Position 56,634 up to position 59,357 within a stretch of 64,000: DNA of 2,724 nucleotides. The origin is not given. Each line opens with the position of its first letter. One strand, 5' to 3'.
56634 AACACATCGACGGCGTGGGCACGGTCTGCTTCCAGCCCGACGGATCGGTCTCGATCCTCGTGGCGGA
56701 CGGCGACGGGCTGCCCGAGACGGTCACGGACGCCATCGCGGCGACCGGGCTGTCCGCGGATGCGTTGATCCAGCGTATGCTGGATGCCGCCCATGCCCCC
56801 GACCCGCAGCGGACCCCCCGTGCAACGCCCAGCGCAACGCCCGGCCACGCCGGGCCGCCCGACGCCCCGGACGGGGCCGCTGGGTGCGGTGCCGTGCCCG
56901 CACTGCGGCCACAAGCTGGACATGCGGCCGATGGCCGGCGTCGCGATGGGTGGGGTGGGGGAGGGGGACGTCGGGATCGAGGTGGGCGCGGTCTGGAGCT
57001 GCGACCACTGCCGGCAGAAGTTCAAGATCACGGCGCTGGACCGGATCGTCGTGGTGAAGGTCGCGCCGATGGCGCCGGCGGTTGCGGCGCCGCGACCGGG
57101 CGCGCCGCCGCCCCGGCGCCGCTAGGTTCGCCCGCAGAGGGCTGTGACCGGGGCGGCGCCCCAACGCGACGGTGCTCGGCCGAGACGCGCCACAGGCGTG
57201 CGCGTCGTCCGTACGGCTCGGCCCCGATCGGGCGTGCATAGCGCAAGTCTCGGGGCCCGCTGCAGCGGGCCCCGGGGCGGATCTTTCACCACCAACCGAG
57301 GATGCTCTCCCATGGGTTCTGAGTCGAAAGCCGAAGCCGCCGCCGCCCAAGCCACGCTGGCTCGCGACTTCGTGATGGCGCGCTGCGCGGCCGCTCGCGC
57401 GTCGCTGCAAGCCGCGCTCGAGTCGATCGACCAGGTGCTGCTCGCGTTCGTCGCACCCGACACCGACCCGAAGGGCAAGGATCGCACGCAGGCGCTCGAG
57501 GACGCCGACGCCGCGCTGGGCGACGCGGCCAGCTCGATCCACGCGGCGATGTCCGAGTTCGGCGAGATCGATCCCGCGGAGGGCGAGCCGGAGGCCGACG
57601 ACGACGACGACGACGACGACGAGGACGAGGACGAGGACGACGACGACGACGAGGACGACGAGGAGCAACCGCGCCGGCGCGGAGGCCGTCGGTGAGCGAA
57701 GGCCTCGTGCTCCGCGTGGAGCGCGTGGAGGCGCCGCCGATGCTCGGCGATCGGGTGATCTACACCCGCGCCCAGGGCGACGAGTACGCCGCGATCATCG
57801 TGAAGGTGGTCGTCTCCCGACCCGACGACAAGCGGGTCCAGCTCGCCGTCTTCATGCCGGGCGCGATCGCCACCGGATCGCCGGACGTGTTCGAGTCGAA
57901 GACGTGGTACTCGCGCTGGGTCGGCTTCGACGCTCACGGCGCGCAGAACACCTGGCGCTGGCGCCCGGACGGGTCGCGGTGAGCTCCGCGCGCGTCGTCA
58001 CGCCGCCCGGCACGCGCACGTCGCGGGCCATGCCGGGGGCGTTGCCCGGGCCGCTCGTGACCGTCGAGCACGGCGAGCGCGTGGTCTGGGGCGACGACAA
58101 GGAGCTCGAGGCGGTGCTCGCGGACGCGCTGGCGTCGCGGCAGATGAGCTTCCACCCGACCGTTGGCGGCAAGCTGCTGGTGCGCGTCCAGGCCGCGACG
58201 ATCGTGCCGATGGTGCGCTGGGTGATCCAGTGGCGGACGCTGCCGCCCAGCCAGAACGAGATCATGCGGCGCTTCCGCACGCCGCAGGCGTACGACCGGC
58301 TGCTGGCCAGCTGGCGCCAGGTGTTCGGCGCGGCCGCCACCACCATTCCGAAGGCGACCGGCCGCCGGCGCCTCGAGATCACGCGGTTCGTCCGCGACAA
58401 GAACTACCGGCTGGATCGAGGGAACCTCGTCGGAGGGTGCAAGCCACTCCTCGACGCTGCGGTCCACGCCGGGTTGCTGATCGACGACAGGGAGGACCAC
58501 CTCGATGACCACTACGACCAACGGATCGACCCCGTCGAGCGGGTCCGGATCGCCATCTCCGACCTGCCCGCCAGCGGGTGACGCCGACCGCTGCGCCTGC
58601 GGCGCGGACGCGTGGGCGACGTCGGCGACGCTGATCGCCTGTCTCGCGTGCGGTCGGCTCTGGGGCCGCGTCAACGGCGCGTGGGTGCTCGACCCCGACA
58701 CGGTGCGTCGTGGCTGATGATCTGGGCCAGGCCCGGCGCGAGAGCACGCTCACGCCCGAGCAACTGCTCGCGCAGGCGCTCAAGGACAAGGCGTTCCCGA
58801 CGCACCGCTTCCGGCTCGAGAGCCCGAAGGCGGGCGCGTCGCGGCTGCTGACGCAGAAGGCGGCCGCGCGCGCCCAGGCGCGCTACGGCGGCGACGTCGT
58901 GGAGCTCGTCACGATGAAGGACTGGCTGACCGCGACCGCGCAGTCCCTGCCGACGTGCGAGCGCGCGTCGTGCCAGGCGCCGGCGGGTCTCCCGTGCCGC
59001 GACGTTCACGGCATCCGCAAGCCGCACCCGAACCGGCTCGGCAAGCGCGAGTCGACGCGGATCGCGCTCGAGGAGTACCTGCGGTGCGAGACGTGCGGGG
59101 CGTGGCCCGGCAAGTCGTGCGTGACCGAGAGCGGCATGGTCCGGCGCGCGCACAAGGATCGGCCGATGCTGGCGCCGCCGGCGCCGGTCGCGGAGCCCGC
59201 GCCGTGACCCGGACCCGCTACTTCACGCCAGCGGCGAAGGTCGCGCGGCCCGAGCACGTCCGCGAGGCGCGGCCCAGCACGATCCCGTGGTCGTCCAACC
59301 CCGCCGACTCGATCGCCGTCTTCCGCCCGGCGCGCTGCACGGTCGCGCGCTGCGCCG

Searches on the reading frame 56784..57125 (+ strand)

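Call 66: search_protein_families(library=pfam, proteins=[window:56784-57125:+], max_evalue=0.01)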
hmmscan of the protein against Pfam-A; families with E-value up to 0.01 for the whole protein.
window:56784-57125:+ (113 aa): 3 families
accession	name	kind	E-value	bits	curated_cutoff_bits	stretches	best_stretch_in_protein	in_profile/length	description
PF24460.1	DUF7575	-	0.0001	22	28.5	1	35-46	3-14/28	Domain of unknown function (DUF7575)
PF14255.11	Cys_rich_CPXG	-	0.0041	17.5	25.2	0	37-47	2-12/52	Cysteine-rich CPXCG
PF23451.1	Zn_ribbon_PaaD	-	0.0067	16.5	27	0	29-43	8-22/53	PaaD zinc beta ribbon domain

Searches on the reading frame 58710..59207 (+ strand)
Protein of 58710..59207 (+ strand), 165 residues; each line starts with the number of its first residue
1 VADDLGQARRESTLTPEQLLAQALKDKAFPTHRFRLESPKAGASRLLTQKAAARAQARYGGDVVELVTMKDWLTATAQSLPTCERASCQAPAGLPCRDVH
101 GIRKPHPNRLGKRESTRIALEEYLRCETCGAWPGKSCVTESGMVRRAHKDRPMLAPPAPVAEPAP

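Call 66: search_protein_families(library=pfam, proteins=[window:58710-59207:+], max_evalue=0.01)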
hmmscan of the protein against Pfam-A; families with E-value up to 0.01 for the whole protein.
window:58710-59207:+ (165 aa): 1 family
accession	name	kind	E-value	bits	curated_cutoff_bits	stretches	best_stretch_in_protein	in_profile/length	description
PF24623.2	Phage_zn_bind_8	-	1.7e-07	31.3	24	1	124-163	12-53/57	Putative DNA-binding phage zinc finger domain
